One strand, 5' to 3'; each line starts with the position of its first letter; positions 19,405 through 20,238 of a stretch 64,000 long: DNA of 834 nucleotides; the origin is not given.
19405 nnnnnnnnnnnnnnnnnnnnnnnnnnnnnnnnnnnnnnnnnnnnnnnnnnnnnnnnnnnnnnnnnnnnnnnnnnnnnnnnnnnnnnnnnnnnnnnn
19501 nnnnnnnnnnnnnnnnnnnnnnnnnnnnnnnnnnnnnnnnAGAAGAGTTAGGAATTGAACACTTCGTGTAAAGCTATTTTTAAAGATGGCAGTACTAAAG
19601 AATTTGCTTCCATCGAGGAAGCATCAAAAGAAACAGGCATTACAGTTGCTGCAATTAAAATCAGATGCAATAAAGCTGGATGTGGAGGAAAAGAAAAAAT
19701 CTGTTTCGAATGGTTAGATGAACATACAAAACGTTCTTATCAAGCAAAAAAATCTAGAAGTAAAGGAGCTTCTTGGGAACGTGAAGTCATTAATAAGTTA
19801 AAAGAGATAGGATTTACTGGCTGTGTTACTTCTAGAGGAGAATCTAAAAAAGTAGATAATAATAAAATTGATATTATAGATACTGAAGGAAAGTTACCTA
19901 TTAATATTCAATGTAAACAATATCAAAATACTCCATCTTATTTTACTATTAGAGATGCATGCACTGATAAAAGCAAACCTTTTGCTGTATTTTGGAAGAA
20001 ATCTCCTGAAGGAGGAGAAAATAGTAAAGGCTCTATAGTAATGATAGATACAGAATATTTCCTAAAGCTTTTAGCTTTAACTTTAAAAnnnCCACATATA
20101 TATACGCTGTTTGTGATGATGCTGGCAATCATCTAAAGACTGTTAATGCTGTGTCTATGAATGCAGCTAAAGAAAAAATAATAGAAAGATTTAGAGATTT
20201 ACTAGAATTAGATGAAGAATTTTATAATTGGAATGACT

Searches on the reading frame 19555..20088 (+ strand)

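Call 29: search_protein_families(library=pfam, proteins=[window:19555-20088:+], max_evalue=0.01)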
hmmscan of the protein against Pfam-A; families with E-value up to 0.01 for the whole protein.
window:19555-20088:+ (178 aa): 3 families
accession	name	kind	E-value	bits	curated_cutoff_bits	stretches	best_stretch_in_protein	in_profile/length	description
PF24608.2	PDDEXK_15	-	0.0012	19.2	27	1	66-126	1-66/164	Phage putative PDDEXK endonuclease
PF22083.2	I-HmuI_NUMOD-like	-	0.0016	18.4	27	1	6-34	1-29/46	DNA endonuclease I-HmuI-like, NUMOD-like domain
PF01870.24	Hjc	-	0.01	16.2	21.1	0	74-130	2-56/93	Archaeal holliday junction resolvase (hjc)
